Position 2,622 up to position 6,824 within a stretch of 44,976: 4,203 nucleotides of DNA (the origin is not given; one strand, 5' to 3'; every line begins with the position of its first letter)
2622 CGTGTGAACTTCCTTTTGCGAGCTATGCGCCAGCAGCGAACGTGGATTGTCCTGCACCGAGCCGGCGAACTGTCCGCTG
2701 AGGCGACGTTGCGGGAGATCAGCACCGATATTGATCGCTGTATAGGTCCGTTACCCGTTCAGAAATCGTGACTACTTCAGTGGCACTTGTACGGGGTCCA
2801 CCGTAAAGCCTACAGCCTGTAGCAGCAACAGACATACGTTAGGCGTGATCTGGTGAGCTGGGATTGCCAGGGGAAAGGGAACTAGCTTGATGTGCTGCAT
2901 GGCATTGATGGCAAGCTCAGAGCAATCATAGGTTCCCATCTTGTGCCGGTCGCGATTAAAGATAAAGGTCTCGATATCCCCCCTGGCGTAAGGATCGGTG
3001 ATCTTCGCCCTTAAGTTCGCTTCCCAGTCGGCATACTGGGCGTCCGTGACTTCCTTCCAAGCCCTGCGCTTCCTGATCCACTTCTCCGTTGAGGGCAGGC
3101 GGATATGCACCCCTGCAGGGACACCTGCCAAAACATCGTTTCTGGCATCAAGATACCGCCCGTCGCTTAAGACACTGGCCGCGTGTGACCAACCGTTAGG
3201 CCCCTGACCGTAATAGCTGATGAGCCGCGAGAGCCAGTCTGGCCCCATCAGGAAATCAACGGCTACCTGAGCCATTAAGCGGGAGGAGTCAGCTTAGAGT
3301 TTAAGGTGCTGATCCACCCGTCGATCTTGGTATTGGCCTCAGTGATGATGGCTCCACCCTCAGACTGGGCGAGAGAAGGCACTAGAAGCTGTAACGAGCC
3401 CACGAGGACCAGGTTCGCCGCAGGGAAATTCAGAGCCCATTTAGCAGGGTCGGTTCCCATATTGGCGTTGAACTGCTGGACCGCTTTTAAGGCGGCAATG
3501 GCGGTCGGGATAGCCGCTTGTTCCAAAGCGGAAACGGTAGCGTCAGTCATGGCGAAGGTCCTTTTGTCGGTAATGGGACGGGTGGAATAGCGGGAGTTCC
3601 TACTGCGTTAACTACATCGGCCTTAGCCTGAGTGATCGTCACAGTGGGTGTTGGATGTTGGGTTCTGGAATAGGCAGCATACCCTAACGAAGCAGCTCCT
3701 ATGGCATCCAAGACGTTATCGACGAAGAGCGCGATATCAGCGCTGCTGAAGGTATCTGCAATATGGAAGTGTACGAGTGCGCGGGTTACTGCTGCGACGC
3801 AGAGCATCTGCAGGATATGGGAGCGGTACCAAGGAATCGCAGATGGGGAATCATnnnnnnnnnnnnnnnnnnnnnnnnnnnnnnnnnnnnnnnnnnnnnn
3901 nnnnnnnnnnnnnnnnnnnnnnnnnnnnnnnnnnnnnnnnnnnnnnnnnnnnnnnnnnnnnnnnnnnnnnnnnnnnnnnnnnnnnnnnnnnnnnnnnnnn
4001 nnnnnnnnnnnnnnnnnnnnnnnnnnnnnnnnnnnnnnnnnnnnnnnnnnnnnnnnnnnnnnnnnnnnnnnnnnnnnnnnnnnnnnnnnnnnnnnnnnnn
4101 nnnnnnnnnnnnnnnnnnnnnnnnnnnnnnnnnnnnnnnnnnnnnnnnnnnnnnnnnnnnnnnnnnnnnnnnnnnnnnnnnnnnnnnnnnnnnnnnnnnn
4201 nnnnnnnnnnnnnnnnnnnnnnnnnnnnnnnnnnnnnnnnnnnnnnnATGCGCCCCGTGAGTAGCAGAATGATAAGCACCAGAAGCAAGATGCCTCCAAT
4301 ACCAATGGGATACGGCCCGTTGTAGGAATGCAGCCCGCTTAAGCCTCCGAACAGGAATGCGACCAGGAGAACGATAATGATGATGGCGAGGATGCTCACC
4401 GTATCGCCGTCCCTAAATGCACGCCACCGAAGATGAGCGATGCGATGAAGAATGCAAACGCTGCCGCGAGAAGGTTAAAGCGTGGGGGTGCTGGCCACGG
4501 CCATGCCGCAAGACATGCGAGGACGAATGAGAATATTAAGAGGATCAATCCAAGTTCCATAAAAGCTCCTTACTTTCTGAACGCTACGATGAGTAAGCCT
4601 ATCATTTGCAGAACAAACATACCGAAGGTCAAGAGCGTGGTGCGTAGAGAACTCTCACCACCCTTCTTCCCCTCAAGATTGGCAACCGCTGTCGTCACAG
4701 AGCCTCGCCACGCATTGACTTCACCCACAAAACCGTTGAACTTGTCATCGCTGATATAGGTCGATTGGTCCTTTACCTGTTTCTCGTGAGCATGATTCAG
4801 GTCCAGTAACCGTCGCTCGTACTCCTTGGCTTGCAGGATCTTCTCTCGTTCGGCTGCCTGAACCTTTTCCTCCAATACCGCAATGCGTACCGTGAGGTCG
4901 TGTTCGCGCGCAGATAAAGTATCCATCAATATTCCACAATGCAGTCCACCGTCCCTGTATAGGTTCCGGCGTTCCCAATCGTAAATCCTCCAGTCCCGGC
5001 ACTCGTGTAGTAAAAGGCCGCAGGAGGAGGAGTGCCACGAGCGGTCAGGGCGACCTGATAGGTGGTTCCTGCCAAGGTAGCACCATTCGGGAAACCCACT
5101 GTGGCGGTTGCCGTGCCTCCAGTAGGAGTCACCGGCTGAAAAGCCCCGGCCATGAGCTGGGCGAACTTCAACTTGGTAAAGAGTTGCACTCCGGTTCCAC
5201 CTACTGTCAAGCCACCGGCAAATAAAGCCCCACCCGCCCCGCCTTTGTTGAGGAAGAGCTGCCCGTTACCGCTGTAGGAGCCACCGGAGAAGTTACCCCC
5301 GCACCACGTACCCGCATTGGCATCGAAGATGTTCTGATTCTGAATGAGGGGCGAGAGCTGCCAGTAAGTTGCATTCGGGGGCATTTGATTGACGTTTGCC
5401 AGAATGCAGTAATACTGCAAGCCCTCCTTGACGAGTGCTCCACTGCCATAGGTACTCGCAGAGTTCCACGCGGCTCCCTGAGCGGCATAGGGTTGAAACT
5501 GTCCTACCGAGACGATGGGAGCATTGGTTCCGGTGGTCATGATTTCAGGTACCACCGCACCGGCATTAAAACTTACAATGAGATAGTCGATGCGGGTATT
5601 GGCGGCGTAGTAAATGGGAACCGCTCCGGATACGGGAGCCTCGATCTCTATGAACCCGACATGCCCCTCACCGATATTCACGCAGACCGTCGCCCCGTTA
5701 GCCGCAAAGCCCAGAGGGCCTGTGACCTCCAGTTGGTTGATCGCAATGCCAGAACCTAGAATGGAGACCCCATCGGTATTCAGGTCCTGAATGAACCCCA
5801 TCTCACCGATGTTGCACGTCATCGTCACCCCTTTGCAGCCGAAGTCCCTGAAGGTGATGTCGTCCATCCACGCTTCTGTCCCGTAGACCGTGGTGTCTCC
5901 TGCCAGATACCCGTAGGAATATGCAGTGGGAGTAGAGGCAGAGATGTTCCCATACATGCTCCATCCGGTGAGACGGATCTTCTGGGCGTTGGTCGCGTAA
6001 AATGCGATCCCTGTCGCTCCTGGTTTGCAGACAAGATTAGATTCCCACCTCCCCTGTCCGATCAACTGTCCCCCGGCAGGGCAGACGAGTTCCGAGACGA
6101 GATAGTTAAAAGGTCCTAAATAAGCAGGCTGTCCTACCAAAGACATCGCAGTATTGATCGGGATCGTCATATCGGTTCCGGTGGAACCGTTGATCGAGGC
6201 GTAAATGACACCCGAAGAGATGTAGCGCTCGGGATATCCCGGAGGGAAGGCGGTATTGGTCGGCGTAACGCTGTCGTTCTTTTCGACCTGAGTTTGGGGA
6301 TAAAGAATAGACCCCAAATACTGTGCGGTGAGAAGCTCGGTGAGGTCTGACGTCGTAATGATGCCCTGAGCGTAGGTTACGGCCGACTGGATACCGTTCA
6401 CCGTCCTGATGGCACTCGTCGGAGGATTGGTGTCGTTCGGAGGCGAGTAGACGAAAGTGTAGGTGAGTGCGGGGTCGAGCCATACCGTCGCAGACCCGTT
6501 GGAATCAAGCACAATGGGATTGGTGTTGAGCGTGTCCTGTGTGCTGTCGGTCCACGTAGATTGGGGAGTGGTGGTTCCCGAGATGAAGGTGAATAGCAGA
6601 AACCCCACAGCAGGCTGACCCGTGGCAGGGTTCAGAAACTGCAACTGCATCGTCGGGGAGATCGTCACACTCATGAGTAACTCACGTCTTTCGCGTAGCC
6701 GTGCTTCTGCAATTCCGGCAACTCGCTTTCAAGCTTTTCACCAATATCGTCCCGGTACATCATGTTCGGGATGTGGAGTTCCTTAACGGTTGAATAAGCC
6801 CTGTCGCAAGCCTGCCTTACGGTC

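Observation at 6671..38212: System-level hypothesis: a phage-encoded (methyl-)heptose glycosylation toolkit distributed through the virion operon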

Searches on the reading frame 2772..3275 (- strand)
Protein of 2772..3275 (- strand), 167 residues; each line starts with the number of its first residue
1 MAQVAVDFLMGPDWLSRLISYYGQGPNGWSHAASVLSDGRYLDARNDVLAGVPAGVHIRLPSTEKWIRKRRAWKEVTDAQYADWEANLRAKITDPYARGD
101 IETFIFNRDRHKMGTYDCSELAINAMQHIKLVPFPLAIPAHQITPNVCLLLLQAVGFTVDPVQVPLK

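Call 10: search_protein_families(library=pfam, proteins=[window:2772-3275:-], max_evalue=0.01)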
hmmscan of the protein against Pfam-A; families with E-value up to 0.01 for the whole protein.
window:2772-3275:- (167 aa): 0 families

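Call 29: search_protein_families(library=phrogs, proteins=[window:2772-3275:-], max_evalue=0.01)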
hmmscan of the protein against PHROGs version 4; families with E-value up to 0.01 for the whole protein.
window:2772-3275:- (167 aa): 1 family
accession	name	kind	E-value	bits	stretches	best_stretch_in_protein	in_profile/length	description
phrog_1128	-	moron, auxiliary metabolic gene and host takeover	0.0089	16.3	0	8-146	29-162/381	enoyl-CoA hydratase/carnithine racemase-like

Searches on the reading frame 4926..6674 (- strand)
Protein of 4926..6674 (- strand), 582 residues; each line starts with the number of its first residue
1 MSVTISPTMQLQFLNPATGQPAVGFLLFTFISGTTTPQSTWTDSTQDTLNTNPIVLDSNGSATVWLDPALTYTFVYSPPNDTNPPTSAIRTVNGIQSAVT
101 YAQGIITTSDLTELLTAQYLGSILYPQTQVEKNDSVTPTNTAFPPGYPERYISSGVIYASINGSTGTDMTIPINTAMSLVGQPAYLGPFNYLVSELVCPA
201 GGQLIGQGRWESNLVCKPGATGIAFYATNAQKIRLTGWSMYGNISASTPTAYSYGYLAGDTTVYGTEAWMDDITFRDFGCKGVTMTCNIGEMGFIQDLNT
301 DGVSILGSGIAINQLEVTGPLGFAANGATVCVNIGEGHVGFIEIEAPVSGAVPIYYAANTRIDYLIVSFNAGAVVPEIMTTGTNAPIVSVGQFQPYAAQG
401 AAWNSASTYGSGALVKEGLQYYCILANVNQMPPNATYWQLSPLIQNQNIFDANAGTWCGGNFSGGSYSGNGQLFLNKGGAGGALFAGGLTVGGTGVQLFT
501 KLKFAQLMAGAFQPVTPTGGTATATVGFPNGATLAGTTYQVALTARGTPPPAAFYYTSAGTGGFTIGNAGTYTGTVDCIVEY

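Call 7: search_protein_families(library=phrogs, proteins=[window:4926-6674:-], max_evalue=0.001)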
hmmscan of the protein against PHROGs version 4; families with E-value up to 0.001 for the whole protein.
window:4926-6674:- (582 aa): 1 family
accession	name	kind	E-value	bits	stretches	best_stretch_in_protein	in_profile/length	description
phrog_26190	-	unknown function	1.5e-05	25.4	1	20-68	20-69/260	-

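Call 9: search_protein_families(library=pfam, proteins=[window:4926-6674:-], max_evalue=0.01)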
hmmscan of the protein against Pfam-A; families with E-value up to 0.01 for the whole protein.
window:4926-6674:- (582 aa): 0 families
